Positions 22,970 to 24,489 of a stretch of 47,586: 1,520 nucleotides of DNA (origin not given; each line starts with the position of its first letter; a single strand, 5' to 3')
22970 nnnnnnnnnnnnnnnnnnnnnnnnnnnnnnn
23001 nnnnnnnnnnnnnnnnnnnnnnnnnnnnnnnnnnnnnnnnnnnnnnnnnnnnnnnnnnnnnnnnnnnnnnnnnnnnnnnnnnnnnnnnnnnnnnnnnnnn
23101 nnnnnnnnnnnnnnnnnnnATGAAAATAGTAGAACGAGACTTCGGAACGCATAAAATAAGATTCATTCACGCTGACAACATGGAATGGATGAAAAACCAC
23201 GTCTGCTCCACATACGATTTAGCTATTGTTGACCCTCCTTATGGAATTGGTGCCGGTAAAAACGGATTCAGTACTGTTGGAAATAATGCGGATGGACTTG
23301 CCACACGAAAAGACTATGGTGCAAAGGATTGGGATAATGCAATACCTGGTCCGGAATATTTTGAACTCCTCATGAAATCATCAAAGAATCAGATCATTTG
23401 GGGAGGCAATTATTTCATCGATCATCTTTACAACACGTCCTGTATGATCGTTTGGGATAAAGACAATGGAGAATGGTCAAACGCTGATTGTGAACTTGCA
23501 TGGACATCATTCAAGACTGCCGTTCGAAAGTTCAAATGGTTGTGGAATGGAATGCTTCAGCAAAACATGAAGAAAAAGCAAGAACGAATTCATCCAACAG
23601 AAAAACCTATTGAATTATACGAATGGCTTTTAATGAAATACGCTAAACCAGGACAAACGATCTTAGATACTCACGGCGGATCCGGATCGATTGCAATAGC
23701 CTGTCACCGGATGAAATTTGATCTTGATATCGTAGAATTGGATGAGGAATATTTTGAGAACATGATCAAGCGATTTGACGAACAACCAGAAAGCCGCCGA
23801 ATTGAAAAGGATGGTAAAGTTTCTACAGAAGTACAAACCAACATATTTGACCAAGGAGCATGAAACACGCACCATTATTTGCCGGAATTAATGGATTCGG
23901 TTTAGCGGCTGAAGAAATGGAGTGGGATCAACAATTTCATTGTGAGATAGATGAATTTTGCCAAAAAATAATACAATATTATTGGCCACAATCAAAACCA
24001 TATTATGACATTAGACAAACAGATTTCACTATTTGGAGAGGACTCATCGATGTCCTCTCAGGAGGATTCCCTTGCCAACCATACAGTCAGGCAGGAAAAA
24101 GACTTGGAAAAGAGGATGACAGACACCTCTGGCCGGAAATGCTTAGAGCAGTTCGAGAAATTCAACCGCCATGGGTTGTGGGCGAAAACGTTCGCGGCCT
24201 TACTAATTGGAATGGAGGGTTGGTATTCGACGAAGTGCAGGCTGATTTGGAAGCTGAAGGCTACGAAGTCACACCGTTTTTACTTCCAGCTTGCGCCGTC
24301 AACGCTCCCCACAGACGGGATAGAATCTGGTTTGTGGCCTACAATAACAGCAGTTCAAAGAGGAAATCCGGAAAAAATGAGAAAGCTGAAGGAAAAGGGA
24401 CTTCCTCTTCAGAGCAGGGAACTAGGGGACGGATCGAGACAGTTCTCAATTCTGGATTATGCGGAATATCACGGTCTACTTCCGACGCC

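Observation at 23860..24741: A 225-codon +1 reading frame is nested inside the cytosine-5 methyltransferase gene, and both frames read like methyltransferase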

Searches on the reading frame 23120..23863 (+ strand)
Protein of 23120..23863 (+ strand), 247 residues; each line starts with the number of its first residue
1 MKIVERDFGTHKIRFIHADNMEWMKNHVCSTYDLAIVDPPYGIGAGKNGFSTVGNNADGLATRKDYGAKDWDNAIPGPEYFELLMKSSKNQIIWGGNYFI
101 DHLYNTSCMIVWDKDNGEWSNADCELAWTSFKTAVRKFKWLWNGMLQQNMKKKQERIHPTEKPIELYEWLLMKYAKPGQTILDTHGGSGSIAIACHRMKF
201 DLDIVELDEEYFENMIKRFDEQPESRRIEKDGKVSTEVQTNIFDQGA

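Call 3: search_protein_families(library=pfam, proteins=[window:23120-23863:+], max_evalue=1)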
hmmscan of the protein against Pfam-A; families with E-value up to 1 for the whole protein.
window:23120-23863:+ (247 aa): 3 families
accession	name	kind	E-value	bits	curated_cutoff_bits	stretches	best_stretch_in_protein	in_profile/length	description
PF01555.25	N6_N4_Mtase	-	1.1e-15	58.6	26.7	1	131-214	133-218/221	DNA methylase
PF03602.21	Cons_hypoth95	-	0.01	15.9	24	0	166-217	32-82/182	Conserved hypothetical protein 95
PF01170.24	UPF0020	-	0.1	12.7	22.3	0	16-47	108-137/197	RMKL-like, methyltransferase domain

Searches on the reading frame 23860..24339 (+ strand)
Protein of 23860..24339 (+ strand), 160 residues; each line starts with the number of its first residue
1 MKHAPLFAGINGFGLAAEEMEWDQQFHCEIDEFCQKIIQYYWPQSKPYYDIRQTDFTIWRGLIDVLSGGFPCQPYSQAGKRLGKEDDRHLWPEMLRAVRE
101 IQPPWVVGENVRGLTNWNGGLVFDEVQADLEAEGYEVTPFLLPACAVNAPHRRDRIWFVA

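Call 85: find_related_loci(query=window:23860-24339:+, collection=viral_contigs, flank=1500)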
Query window:23860-24339:+ (160 aa) in viral_contigs; peptide patterns used: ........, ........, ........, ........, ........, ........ (x = any residue, [..] = any of these).
492 stretches matched a pattern; 482 encode a relative of the query (tblastn E <= 1e-3); the best 80 are kept; 80 distinct loci.
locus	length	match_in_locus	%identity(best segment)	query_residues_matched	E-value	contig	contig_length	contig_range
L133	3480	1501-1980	81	1-160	3e-94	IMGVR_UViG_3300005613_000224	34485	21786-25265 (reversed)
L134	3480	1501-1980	81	1-160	5e-93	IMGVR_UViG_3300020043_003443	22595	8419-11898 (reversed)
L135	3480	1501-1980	79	1-160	2e-92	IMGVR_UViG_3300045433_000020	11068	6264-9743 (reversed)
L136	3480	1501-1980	79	1-160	1e-91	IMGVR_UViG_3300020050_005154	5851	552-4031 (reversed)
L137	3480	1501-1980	79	1-160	5e-91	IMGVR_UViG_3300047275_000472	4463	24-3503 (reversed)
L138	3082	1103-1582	78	1-160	3e-91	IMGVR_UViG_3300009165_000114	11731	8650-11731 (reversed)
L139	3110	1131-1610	79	1-160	7e-91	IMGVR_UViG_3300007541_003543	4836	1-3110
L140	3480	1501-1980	78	1-160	6e-90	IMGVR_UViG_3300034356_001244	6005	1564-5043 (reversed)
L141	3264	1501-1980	78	1-160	4e-90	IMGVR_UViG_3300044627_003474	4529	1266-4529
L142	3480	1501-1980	78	1-160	4e-90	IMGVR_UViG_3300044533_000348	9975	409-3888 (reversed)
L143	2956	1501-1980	79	1-160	4e-90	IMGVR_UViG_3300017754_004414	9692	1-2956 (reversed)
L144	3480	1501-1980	78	1-160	2e-89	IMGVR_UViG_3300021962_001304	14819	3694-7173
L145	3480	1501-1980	77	1-160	2e-89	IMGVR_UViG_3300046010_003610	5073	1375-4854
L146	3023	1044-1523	78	1-160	2e-89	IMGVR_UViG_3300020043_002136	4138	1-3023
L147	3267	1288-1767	76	1-160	3e-89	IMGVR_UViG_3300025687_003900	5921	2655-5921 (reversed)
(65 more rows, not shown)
